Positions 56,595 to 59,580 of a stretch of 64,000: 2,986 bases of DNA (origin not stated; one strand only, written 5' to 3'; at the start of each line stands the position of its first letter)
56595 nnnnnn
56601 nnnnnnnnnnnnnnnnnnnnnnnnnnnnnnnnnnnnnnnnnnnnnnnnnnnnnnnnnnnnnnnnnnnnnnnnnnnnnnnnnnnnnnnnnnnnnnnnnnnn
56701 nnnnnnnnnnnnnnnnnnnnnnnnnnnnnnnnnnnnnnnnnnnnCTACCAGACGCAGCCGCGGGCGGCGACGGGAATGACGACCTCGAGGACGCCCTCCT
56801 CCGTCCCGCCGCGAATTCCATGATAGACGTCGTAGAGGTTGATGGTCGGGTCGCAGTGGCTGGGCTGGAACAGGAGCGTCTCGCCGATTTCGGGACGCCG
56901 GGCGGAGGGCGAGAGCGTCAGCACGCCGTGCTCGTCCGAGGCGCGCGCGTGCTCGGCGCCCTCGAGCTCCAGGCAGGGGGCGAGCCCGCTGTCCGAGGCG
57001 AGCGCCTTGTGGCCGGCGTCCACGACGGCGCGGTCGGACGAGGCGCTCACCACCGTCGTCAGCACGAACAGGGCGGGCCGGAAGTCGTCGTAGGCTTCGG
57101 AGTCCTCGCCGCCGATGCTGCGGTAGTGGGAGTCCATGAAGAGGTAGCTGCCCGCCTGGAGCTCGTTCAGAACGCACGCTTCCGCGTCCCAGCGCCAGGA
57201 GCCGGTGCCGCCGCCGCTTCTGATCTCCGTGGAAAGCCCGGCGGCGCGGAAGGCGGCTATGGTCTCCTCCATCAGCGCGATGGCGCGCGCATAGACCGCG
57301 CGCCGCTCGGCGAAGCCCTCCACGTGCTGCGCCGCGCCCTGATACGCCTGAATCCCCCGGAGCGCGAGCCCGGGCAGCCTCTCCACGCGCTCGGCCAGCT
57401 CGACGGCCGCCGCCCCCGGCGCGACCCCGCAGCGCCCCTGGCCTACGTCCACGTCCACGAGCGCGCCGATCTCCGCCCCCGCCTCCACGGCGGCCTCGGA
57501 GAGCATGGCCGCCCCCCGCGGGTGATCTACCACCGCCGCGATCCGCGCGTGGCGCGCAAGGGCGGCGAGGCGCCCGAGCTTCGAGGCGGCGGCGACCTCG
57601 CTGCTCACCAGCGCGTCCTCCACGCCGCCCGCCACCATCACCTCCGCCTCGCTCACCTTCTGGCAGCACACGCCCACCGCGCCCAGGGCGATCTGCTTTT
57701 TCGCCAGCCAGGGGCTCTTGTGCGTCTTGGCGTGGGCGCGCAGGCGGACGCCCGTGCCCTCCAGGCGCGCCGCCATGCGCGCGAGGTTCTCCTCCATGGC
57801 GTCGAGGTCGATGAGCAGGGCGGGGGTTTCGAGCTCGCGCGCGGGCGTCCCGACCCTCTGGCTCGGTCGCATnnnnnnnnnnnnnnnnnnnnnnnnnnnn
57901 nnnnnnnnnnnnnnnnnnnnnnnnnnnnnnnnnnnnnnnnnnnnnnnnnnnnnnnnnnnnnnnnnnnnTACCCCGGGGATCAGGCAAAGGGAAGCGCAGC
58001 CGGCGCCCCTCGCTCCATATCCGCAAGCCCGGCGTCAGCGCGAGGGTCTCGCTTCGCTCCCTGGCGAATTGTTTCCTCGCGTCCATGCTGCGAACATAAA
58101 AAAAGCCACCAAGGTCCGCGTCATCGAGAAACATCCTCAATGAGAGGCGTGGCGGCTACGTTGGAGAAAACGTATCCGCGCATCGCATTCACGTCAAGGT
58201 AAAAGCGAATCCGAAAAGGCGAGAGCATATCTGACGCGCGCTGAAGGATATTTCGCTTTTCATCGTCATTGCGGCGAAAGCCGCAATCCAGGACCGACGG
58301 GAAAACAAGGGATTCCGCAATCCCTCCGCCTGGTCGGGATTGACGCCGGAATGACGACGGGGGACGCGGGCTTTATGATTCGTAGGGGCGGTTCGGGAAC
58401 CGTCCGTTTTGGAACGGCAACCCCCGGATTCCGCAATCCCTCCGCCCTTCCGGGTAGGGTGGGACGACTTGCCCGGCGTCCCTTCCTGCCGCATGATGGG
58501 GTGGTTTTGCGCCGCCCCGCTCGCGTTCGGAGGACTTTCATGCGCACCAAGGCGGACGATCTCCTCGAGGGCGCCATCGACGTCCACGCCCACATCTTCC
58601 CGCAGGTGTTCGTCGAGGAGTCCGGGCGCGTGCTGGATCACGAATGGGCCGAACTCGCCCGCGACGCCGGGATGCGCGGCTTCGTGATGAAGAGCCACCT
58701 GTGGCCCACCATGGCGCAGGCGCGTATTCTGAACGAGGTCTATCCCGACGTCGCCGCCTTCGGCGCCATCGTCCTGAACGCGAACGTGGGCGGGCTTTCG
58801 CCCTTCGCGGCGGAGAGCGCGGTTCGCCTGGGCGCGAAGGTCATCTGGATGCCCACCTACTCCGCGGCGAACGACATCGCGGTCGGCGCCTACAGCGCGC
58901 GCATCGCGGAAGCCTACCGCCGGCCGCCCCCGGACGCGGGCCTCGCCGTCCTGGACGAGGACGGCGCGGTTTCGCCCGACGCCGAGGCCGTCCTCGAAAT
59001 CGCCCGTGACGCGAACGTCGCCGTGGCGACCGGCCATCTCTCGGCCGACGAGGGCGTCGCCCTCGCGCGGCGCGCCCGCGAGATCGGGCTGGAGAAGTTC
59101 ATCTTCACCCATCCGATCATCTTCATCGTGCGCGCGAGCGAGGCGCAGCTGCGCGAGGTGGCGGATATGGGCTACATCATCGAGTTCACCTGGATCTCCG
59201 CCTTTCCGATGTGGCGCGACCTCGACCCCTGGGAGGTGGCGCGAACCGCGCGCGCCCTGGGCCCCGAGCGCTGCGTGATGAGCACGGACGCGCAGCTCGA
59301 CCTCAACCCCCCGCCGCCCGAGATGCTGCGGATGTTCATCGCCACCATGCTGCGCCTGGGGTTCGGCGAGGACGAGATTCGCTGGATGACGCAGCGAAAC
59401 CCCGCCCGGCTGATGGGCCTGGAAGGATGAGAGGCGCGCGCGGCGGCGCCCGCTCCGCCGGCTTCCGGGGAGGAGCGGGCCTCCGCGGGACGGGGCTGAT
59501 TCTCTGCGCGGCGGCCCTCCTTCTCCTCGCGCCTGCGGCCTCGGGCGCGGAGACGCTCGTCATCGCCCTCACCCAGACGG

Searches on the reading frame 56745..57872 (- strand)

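Call 20: search_protein_families(library=pfam, proteins=[window:56745-57872:-], max_evalue=0.00001)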
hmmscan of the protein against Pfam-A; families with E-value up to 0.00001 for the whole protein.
window:56745-57872:- (375 aa): 2 families
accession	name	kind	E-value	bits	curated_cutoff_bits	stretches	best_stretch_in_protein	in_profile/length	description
PF01168.26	Ala_racemase_N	-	5.8e-25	88.7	24.1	1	21-248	1-219/220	Alanine racemase, N-terminal domain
PF14031.13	D-ser_dehydrat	-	5.1e-20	72.4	22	1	267-352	1-96/97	Putative serine dehydratase domain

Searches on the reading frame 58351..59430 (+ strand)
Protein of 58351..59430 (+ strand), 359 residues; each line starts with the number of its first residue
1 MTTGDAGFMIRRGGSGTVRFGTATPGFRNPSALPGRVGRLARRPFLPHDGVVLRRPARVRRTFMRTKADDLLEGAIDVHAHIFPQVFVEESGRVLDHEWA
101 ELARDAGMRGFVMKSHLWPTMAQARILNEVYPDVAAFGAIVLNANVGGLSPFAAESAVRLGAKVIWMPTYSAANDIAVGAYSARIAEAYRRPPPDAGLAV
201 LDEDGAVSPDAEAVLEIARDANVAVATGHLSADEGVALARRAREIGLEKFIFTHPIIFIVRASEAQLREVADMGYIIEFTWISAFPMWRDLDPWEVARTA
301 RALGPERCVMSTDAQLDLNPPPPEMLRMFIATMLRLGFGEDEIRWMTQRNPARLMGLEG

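Call 22: search_protein_families(library=pfam, proteins=[window:58351-59430:+], max_evalue=0.00001)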
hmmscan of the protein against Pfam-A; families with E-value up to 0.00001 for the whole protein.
window:58351-59430:+ (359 aa): 1 family
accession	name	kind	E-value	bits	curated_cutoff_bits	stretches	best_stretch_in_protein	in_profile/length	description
PF19799.5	DUF6282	-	4.9e-60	203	26.8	1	74-278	1-196/196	Family of unknown function (DUF6282)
